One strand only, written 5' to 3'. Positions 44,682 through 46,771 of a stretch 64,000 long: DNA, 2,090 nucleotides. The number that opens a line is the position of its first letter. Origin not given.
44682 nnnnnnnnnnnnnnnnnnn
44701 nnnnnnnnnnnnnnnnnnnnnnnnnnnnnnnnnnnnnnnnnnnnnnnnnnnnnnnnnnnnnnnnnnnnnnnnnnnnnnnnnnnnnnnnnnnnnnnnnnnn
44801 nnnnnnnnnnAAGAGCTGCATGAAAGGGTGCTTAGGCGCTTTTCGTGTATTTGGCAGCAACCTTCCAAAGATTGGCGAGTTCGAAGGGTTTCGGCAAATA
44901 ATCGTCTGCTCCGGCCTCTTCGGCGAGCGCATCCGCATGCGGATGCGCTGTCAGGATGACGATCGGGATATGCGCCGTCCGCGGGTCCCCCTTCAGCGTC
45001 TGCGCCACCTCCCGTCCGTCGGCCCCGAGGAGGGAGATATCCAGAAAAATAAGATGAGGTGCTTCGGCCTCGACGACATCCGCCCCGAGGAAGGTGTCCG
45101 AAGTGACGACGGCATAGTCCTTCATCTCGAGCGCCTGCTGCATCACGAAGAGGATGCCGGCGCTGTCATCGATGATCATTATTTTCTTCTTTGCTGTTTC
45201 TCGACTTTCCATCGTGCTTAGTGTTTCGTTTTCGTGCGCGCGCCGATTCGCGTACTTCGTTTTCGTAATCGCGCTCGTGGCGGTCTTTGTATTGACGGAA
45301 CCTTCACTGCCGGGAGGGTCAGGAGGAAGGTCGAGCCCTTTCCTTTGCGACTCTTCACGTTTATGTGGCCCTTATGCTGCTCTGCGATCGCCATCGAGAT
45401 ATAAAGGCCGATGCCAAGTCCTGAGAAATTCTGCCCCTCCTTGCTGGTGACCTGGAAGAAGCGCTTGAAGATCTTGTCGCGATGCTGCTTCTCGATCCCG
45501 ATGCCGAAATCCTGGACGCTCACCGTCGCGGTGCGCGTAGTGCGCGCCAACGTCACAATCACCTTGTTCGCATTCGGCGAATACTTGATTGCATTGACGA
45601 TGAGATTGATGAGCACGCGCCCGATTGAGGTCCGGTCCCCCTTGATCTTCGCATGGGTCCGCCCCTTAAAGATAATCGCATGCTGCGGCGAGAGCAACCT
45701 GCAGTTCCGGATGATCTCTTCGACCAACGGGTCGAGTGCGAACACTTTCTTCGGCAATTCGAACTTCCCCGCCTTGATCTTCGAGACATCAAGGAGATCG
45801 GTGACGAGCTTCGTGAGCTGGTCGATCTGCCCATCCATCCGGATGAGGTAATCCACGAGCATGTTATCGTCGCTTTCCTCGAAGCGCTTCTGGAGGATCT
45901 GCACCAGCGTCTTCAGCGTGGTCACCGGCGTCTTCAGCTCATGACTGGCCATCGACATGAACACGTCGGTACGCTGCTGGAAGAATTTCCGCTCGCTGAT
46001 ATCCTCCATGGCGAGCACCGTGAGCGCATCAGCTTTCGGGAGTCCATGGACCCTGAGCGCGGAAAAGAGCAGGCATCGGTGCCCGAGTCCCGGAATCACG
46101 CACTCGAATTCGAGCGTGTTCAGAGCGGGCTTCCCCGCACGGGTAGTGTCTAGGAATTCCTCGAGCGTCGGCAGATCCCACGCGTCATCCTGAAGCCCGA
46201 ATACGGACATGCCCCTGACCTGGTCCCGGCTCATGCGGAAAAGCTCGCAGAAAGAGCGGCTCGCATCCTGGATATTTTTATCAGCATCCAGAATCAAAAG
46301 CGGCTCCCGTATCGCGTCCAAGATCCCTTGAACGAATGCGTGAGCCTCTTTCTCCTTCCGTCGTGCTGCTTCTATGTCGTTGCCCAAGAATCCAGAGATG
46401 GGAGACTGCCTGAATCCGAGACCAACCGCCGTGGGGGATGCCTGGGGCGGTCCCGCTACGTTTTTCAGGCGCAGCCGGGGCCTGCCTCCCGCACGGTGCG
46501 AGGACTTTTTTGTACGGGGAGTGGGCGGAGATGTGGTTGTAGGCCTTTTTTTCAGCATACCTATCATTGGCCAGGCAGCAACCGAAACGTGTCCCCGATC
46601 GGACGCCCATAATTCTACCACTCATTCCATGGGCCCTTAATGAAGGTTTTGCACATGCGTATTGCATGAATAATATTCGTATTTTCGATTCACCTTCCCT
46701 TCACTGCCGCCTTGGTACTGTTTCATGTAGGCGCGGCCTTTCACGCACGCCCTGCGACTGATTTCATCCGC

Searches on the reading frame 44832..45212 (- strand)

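Call 64: search_protein_families(library=pfam, proteins=[window:44832-45212:-], max_evalue=0.0001)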
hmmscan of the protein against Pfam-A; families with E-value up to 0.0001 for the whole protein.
window:44832-45212:- (126 aa): 1 family
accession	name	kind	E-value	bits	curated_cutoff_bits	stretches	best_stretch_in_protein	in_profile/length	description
PF00072.30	Response_reg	-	5.8e-18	65.5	30.2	1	11-117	1-108/111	Response regulator receiver domain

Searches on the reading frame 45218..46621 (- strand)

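Call 64: search_protein_families(library=pfam, proteins=[window:45218-46621:-], max_evalue=0.0001)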
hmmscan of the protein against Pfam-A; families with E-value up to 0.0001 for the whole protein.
window:45218-46621:- (467 aa): 3 families
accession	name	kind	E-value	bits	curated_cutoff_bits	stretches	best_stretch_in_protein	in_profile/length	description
PF02518.31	HATPase_c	-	4.7e-25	88.6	26.4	1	328-438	1-109/111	Histidine kinase-, DNA gyrase B-, and HSP90-like ATPase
PF00512.31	HisKA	-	1.4e-13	51.1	26.9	1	221-285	5-66/66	His Kinase A (phospho-acceptor) domain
PF00989.32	PAS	-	4e-06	27.2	22.6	1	96-144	2-50/113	PAS fold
